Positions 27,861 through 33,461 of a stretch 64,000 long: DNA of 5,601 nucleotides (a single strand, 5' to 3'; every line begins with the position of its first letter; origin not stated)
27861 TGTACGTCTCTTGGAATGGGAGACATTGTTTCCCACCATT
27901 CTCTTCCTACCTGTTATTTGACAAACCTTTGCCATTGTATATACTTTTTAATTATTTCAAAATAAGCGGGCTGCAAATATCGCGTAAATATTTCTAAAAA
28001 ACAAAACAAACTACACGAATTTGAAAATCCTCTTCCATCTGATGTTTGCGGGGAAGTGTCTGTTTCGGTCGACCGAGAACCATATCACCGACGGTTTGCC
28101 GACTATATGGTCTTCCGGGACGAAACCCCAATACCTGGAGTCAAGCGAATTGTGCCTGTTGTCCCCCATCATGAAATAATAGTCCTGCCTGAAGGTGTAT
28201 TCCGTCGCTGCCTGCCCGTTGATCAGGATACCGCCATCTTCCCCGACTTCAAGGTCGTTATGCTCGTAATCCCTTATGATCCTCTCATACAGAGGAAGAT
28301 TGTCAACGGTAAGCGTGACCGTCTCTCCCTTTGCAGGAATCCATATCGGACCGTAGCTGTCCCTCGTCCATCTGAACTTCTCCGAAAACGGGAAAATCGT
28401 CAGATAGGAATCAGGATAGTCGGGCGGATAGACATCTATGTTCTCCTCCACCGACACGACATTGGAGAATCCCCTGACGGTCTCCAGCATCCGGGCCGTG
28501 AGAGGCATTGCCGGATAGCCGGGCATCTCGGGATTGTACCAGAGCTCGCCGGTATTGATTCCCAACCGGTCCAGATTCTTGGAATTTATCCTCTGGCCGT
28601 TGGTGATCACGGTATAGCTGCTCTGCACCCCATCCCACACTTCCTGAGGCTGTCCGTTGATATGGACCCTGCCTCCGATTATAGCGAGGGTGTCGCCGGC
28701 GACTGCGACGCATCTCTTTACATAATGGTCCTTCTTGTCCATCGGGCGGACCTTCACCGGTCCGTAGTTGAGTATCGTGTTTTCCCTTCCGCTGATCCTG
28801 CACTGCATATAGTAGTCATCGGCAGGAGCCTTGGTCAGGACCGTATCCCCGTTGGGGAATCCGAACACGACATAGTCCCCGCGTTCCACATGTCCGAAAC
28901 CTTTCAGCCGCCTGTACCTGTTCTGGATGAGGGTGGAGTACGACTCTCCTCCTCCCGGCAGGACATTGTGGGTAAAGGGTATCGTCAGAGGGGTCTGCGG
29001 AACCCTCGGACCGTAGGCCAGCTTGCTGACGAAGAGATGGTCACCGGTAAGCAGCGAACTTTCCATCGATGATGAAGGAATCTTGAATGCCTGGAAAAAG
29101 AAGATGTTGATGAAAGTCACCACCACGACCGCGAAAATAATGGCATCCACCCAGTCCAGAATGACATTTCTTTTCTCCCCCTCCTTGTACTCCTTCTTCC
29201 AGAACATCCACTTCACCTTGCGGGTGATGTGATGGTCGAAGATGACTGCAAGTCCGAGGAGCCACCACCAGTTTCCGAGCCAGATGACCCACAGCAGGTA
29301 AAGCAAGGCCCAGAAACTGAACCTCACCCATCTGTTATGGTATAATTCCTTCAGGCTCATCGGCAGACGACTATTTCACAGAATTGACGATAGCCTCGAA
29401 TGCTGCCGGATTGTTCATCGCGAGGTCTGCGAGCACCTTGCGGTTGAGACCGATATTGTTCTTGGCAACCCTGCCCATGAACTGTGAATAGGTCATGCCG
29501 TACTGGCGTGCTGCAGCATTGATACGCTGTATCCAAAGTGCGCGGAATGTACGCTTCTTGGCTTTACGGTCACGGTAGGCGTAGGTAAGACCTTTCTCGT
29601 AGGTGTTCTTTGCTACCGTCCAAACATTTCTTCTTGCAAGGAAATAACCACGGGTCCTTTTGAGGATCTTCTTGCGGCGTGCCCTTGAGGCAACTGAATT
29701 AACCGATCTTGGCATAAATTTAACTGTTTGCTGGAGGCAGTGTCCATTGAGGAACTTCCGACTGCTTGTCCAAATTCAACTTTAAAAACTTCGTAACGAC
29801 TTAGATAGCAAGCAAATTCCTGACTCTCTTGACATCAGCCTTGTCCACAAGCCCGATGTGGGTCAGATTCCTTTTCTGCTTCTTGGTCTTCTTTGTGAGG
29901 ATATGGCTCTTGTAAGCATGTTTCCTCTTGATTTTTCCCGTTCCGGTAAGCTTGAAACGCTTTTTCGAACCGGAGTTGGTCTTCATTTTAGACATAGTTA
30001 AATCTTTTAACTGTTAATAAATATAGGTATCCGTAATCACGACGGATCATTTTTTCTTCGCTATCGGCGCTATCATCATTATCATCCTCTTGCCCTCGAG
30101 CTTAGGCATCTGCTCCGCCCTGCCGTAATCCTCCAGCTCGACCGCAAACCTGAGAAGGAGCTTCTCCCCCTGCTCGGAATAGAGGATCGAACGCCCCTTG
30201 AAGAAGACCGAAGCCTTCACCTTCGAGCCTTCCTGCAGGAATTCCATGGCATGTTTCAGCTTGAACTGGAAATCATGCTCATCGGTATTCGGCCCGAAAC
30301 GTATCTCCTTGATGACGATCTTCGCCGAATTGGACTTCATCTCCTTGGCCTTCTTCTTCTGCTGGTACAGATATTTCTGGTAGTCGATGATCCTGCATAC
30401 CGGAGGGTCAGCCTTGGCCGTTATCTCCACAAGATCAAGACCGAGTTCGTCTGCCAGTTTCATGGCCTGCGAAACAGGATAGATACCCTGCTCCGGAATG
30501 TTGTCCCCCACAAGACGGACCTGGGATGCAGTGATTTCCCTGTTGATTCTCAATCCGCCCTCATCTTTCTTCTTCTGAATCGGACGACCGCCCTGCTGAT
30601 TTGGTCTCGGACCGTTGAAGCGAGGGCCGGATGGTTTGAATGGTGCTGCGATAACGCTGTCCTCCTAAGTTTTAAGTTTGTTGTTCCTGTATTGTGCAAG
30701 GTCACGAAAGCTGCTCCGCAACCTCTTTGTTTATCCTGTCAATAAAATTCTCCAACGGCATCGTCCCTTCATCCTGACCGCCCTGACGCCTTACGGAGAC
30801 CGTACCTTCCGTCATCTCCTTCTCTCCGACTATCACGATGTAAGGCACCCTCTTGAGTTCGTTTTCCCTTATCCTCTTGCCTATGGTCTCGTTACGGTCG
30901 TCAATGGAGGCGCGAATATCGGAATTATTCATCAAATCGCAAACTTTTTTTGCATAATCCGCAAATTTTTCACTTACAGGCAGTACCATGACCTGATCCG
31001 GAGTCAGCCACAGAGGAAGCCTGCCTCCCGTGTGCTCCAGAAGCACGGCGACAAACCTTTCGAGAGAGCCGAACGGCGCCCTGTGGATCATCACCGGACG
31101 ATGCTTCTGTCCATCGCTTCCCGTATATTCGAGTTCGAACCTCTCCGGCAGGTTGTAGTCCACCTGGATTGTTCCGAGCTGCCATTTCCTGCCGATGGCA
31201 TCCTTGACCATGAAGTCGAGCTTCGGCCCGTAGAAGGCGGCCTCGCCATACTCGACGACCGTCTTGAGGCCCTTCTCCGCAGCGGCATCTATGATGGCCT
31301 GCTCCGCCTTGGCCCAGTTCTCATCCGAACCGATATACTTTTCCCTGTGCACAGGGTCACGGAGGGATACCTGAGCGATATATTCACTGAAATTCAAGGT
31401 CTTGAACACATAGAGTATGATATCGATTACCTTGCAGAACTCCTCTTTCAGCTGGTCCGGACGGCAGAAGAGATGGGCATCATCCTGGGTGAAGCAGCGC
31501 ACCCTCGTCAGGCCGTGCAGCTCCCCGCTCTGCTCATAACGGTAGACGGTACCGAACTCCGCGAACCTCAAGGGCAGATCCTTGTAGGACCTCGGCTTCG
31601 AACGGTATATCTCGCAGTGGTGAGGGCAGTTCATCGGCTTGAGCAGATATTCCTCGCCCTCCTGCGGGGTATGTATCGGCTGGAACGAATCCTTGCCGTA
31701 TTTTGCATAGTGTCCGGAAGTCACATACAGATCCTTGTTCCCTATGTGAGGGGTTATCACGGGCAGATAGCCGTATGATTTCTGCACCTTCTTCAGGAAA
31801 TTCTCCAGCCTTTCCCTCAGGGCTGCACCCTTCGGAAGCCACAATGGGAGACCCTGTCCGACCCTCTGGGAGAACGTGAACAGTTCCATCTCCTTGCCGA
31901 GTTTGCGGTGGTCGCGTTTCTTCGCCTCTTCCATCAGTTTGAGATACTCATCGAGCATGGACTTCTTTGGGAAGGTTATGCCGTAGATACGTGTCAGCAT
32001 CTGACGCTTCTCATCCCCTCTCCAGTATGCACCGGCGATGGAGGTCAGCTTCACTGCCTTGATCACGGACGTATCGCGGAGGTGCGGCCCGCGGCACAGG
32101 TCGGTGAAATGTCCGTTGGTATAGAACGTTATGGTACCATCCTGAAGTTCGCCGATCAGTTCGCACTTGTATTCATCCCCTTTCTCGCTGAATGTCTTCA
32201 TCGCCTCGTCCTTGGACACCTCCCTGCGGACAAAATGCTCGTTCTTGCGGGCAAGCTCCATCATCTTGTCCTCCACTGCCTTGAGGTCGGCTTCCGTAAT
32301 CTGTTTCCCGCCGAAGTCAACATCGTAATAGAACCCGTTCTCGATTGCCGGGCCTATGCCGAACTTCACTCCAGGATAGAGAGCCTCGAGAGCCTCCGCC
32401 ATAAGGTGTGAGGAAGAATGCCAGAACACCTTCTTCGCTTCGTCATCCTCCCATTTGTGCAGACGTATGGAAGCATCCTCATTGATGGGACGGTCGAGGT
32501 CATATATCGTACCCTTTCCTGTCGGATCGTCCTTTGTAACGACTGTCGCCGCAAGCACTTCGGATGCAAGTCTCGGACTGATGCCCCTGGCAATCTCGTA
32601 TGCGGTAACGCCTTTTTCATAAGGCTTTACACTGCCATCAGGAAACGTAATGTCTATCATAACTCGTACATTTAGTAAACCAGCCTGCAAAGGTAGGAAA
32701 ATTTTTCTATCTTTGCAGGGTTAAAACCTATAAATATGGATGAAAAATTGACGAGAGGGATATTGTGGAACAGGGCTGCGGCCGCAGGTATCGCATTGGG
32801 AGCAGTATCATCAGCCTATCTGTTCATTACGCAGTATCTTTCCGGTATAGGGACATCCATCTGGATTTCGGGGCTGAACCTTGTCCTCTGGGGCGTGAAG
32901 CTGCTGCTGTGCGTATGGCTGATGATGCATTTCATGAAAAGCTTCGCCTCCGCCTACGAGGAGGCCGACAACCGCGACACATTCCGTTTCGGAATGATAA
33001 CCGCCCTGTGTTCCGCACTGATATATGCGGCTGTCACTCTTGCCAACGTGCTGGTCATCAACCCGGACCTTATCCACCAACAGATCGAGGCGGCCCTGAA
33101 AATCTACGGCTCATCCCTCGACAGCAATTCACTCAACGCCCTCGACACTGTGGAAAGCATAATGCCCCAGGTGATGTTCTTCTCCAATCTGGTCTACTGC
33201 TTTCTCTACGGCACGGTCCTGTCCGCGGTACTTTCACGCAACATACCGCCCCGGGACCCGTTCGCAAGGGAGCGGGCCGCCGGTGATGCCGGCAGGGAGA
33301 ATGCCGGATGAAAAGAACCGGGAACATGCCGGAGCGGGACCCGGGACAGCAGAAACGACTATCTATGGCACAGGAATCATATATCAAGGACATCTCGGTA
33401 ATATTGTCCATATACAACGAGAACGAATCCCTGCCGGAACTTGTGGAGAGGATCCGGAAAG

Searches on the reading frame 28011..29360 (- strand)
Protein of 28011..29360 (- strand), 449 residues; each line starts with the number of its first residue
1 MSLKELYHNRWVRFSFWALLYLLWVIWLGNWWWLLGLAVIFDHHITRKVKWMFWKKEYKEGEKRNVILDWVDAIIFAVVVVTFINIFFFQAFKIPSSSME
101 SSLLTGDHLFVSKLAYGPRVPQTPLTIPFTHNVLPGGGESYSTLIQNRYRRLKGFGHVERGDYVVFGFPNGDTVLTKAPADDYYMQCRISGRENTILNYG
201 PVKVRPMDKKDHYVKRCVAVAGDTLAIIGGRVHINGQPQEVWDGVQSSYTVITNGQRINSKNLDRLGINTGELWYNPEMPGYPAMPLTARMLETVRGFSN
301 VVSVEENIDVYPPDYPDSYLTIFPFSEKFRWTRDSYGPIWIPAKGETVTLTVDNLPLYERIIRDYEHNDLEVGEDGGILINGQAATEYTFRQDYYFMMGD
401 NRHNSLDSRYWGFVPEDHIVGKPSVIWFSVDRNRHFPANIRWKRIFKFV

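Call 11: search_protein_families(library=pfam, proteins=[window:28011-29360:-], max_evalue=0.001)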
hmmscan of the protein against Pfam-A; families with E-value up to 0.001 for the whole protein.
window:28011-29360:- (449 aa): 1 family
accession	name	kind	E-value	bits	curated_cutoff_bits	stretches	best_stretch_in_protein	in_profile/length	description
PF10502.14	Peptidase_S26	-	6.8e-40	137.2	22.9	2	68-247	2-101/168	Signal peptidase, peptidase S26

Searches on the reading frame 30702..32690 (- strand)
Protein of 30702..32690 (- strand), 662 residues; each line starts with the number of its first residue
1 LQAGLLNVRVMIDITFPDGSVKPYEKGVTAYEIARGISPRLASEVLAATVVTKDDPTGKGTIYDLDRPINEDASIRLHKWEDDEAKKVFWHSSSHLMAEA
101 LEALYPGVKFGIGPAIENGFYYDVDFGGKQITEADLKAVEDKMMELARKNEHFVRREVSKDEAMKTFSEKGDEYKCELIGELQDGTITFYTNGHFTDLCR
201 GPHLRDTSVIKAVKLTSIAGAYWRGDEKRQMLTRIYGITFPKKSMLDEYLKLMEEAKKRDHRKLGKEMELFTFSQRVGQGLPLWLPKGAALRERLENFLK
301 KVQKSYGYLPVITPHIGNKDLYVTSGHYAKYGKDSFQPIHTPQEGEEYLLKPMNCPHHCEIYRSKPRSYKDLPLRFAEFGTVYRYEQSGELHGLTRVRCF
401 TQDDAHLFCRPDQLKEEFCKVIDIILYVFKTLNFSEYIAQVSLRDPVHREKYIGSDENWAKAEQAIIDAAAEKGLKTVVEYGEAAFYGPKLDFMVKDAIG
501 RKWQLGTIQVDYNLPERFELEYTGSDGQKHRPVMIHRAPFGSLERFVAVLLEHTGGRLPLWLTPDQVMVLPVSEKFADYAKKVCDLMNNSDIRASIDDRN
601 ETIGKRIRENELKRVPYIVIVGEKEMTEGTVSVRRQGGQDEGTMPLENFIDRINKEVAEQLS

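Call 11: search_protein_families(library=pfam, proteins=[window:30702-32690:-], max_evalue=0.001)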
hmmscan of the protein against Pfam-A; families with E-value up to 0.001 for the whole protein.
window:30702-32690:- (662 aa): 4 families
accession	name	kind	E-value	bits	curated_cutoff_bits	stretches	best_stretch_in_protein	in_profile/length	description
PF00587.30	tRNA-synt_2b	-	1.1e-47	162.8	29.3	1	344-553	7-178/179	tRNA synthetase class II core domain (G, H, P, S and T)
PF03129.25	HGTP_anticodon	-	1.1e-25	90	21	1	566-655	1-93/94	Anticodon binding domain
PF07973.19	tRNA_SAD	-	1e-13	51.5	24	1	187-236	1-44/44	Threonyl and Alanyl tRNA synthetase second additional domain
PF02824.27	TGS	-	2.4e-08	34.3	22.2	1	12-78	1-59/60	TGS domain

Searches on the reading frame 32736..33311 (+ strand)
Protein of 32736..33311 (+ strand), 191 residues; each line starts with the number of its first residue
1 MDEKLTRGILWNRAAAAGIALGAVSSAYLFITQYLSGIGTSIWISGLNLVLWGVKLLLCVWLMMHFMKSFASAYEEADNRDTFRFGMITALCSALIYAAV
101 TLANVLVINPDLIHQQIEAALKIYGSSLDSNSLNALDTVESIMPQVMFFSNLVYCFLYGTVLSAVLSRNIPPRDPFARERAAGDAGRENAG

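Call 11: search_protein_families(library=pfam, proteins=[window:32736-33311:+], max_evalue=0.001)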
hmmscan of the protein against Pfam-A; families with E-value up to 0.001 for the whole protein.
window:32736-33311:+ (191 aa): 1 family
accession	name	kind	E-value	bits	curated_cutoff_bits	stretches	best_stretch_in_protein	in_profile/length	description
PF13858.11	DUF4199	-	1.1e-09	39.3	32.3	1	18-167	3-160/165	Protein of unknown function (DUF4199)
